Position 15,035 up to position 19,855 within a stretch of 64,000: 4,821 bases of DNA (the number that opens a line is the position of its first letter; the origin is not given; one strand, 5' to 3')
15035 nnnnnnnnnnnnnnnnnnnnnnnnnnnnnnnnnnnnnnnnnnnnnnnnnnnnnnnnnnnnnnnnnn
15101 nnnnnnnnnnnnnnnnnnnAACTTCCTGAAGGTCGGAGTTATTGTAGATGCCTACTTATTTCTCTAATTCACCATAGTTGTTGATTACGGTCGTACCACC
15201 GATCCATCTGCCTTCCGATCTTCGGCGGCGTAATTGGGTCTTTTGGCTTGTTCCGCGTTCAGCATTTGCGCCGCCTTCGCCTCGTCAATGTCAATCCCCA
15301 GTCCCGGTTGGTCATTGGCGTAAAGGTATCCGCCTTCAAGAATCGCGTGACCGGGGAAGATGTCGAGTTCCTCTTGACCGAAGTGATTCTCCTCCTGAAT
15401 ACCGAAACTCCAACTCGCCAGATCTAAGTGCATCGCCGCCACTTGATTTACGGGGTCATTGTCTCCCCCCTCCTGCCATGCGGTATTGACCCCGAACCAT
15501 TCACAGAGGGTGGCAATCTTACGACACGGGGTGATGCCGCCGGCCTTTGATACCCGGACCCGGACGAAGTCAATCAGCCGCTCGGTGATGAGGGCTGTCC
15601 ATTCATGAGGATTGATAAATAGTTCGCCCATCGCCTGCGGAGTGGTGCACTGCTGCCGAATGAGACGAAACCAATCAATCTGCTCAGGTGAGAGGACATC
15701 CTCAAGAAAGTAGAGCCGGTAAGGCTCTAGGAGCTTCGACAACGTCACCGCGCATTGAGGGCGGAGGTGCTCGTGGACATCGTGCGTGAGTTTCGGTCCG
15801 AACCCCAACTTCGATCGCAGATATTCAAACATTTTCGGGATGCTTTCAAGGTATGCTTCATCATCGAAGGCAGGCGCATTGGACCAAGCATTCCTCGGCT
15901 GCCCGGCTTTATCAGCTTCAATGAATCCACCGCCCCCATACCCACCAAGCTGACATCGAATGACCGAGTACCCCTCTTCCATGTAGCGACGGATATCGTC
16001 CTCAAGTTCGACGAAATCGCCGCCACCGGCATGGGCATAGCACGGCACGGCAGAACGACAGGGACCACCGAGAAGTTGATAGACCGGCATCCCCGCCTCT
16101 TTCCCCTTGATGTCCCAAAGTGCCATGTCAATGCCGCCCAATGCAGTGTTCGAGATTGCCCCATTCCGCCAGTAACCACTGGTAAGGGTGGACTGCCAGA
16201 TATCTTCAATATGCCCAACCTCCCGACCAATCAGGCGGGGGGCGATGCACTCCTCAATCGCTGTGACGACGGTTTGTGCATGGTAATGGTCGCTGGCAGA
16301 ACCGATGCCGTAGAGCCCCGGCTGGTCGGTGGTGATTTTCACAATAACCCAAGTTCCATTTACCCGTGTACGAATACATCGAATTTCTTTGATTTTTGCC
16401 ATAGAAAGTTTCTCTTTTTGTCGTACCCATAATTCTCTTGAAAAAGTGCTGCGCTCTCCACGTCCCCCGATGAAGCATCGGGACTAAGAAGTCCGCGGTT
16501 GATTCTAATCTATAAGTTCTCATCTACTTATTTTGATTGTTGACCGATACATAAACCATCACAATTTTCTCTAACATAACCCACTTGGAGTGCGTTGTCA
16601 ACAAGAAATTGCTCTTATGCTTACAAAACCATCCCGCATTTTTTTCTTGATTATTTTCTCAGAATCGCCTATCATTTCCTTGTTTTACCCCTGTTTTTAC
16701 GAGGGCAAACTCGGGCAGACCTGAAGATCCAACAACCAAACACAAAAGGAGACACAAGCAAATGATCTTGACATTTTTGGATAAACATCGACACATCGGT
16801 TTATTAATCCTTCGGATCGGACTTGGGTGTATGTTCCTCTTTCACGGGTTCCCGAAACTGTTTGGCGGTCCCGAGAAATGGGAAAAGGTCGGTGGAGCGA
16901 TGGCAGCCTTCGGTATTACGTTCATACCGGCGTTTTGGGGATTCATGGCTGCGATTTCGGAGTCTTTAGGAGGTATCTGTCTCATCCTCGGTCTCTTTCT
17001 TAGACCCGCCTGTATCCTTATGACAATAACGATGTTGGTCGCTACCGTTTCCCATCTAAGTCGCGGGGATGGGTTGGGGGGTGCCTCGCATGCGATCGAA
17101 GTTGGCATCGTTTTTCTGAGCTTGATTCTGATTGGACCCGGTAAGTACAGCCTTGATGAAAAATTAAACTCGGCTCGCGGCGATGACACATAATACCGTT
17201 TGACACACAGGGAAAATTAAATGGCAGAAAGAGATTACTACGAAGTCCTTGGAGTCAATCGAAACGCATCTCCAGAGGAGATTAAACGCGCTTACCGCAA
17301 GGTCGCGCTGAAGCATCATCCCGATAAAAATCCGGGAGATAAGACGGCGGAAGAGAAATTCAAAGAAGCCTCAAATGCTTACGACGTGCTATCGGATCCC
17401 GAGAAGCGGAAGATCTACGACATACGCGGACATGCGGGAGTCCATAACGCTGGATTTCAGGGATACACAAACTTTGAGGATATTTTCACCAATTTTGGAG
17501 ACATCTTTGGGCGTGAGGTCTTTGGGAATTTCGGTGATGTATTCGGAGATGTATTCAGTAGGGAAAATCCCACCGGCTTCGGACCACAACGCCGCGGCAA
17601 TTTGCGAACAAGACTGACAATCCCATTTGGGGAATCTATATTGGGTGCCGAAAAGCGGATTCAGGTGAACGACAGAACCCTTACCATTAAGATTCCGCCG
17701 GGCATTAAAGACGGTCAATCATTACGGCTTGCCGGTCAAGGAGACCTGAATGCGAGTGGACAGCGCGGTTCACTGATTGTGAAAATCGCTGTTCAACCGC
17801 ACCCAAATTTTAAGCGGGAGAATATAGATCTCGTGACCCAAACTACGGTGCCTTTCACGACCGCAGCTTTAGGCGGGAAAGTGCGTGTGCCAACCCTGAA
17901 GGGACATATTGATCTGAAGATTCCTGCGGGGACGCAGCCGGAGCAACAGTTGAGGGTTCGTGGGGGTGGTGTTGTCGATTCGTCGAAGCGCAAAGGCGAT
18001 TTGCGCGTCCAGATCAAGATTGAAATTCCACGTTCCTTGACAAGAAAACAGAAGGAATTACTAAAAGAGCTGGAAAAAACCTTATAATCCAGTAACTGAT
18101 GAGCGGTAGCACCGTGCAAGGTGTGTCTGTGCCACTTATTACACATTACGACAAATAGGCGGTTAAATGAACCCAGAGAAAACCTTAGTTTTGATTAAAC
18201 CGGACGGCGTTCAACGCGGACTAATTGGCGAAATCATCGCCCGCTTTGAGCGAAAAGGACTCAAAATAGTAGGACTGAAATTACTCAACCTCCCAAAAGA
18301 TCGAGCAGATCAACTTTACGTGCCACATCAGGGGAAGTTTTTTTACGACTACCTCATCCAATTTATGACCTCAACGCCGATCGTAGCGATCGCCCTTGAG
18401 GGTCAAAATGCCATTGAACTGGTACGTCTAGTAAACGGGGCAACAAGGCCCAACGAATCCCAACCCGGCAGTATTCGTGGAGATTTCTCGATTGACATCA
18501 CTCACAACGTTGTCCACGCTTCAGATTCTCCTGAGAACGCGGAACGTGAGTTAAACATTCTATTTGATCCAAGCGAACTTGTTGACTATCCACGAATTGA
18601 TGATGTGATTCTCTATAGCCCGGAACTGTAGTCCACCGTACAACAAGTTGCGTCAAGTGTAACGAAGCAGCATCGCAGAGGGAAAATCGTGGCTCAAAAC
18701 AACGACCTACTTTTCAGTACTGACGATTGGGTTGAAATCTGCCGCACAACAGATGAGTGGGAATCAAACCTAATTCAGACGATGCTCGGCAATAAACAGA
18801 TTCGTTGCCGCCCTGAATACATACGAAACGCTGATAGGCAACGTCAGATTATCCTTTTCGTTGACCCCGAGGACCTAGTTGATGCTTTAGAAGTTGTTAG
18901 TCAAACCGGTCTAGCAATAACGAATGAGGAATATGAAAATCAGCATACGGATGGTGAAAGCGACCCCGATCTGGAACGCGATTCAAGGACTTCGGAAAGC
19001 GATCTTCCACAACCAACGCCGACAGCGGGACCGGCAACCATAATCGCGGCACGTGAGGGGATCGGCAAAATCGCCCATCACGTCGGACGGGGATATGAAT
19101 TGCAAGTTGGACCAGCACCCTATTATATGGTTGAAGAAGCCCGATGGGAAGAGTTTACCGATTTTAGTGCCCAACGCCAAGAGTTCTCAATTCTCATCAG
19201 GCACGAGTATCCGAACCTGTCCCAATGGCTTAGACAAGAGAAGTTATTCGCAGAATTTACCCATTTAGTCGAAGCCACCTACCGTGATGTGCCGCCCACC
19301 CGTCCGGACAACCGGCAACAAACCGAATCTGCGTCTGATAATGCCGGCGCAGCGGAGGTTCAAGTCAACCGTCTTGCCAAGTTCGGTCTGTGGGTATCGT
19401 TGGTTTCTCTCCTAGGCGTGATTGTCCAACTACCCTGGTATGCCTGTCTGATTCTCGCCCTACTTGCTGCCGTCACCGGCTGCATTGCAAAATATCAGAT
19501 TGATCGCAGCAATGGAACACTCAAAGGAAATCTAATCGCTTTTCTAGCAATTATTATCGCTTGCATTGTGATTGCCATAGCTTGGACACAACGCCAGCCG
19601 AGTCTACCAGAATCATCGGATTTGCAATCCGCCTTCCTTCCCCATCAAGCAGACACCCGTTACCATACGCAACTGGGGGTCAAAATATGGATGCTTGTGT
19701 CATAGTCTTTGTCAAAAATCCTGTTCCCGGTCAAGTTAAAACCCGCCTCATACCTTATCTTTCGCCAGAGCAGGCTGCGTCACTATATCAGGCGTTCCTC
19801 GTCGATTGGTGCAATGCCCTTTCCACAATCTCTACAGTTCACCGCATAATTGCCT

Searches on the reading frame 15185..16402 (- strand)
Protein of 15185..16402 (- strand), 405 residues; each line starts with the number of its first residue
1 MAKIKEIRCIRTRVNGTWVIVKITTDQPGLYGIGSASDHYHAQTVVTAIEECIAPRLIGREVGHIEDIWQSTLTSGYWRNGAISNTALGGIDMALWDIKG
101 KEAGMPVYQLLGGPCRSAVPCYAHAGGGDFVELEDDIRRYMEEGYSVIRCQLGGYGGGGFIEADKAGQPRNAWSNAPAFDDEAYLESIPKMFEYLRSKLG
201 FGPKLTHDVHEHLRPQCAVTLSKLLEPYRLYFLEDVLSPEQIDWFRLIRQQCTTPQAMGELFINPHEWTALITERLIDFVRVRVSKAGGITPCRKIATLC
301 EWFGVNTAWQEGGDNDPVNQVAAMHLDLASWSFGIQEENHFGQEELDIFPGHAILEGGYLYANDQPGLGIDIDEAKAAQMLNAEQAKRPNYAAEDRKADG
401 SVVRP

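Call 4: search_protein_families(library=pfam, proteins=[window:15185-16402:-], max_evalue=0.001)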
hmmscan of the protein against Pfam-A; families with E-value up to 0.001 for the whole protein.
window:15185-16402:- (405 aa): 2 families
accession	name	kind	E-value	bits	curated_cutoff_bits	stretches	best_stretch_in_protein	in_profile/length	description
PF13378.12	MR_MLE_C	-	7.9e-35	121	29.4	1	135-375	4-218/219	Enolase C-terminal domain-like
PF02746.21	MR_MLE_N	-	1.8e-19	70.5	22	1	10-112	20-117/117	Mandelate racemase / muconate lactonizing enzyme, N-terminal domain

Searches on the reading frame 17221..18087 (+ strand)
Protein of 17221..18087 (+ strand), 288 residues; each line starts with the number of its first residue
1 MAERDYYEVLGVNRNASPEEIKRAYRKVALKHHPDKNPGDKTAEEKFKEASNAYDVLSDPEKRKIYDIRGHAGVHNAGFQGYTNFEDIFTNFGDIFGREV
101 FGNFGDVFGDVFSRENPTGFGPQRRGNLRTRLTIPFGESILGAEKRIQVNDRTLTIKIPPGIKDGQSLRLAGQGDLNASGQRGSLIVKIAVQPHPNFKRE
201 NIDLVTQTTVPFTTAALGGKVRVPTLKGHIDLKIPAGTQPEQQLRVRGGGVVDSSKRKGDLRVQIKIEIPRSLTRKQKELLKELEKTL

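Call 4: search_protein_families(library=pfam, proteins=[window:17221-18087:+], max_evalue=0.001)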
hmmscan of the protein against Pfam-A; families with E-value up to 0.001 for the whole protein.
window:17221-18087:+ (288 aa): 2 families
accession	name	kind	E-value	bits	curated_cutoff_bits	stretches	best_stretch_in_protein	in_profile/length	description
PF01556.23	DnaJ_C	-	5e-42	143.9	26.6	1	129-270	2-152/152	DnaJ C terminal domain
PF00226.36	DnaJ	-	1.8e-29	102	27.8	1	5-67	1-63/63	DnaJ domain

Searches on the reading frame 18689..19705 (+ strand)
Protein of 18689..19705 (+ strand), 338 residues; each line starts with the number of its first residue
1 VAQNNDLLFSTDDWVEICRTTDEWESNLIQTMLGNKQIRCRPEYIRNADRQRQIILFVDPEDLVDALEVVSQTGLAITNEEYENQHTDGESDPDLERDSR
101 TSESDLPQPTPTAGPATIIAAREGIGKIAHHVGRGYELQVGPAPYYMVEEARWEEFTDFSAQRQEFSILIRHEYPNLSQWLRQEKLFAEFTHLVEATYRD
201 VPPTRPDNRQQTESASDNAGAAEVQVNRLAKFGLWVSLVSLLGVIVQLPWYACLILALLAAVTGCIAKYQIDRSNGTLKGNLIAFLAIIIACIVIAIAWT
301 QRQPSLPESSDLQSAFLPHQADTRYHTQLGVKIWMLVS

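Call 4: search_protein_families(library=pfam, proteins=[window:18689-19705:+], max_evalue=0.001)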
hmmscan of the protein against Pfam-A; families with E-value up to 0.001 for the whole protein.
window:18689-19705:+ (338 aa): 1 family
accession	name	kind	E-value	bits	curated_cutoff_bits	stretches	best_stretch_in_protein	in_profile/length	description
PF13828.11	DUF4190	-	0.0003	20.9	35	0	238-297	6-58/62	Domain of unknown function (DUF4190)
